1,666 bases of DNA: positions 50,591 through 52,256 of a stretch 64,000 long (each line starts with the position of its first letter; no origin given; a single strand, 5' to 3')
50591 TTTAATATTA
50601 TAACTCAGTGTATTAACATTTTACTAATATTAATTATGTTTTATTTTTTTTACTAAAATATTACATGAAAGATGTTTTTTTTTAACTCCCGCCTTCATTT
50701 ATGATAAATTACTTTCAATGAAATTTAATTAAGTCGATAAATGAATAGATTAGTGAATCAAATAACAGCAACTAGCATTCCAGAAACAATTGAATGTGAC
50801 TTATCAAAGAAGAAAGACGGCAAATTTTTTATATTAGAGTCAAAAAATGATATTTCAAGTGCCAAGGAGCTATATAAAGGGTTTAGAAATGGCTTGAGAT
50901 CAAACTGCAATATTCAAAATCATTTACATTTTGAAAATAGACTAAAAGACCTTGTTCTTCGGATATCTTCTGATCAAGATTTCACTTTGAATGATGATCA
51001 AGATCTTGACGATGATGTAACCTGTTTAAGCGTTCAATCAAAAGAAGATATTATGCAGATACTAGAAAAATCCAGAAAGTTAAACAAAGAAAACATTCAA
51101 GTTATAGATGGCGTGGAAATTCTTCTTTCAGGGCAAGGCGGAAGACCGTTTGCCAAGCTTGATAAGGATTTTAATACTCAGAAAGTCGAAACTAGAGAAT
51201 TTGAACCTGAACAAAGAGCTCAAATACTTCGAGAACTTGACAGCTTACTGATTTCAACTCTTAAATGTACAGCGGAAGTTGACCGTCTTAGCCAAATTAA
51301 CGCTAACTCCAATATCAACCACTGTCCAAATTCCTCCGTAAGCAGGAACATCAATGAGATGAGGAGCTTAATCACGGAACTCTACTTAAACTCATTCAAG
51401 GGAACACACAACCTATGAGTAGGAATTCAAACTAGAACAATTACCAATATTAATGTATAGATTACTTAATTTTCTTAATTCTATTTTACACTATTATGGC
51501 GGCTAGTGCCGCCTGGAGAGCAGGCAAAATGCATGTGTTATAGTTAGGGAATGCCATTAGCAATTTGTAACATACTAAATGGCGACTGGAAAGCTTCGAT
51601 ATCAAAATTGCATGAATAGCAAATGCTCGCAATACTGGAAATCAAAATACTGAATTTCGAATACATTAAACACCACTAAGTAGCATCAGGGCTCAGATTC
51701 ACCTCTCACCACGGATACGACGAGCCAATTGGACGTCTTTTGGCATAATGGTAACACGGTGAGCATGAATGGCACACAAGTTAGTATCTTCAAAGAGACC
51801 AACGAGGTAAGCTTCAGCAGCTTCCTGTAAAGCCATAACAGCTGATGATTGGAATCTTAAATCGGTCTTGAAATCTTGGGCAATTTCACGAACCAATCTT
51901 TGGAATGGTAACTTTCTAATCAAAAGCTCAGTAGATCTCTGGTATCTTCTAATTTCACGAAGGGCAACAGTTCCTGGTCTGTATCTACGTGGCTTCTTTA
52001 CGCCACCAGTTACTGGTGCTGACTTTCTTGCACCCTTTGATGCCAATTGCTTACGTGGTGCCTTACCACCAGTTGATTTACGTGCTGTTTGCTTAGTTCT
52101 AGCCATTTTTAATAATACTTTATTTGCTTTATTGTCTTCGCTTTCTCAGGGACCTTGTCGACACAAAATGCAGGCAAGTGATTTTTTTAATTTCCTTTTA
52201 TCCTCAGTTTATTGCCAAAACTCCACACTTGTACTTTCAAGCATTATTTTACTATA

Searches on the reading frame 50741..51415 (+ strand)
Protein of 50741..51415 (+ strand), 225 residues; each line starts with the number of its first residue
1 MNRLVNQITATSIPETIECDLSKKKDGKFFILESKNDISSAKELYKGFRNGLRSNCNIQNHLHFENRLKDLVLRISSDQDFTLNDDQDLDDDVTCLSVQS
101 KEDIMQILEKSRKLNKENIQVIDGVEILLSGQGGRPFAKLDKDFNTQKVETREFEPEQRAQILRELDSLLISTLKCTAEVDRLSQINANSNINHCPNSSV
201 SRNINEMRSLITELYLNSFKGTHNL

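Call 44: search_protein_families(library=pfam, proteins=[window:50741-51415:+], max_evalue=1)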
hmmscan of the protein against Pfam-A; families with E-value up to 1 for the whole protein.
window:50741-51415:+ (225 aa): 1 family
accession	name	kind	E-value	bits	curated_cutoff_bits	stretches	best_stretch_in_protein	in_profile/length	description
PF07747.17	MTH865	-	0.12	12.6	25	1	38-93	17-68/70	MTH865-like family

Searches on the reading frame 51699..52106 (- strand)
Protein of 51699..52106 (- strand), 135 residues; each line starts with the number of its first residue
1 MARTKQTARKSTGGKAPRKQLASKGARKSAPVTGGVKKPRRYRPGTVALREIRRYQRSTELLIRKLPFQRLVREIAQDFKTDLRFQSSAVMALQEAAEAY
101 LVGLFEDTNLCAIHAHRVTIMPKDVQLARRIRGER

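Call 55: find_encoding_contigs(protein=window:51699-52106:-, flank=3000, max_places=10)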
Protein window:51699-52106:- (135 aa): 24 contigs read that carry it; 10 places shown.
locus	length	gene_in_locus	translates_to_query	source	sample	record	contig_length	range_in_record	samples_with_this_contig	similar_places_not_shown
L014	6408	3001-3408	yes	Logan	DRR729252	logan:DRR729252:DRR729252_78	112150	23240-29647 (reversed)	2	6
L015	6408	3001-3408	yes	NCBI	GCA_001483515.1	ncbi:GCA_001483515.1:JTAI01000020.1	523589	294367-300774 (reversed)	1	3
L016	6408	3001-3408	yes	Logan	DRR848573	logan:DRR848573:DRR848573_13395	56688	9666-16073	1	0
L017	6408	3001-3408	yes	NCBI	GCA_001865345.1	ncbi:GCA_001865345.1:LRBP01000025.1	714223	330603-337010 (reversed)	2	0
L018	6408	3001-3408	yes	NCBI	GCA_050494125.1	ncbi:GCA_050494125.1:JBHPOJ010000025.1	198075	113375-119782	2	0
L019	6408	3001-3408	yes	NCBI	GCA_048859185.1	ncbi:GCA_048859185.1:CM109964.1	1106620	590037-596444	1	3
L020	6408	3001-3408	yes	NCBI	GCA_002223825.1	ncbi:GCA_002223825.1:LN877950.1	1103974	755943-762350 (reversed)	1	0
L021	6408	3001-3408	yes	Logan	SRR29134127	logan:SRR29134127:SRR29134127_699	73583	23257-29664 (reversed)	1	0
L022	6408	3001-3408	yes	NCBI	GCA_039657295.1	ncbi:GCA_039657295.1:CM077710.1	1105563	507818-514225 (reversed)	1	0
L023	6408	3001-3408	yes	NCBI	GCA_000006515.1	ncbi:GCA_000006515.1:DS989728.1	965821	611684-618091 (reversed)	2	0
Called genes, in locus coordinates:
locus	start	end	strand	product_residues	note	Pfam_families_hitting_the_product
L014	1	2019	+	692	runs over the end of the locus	-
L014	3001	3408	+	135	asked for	PF00125:Histone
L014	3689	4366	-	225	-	-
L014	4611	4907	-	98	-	PF13656:RNA_pol_L_2 (weak)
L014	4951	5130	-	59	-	-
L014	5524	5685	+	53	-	-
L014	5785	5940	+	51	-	-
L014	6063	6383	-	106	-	PF01423:LSM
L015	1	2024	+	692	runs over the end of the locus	-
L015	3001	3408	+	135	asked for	PF00125:Histone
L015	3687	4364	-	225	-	-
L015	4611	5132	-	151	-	PF13656:RNA_pol_L_2, PF01193:RNA_pol_L (faint)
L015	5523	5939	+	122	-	-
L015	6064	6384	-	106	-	PF01423:LSM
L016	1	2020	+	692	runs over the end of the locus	-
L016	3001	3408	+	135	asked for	PF00125:Histone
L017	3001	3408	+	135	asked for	PF00125:Histone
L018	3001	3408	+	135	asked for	PF00125:Histone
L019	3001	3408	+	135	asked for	PF00125:Histone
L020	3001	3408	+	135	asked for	PF00125:Histone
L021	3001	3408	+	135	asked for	PF00125:Histone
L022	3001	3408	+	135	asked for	PF00125:Histone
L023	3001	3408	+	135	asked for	PF00125:Histone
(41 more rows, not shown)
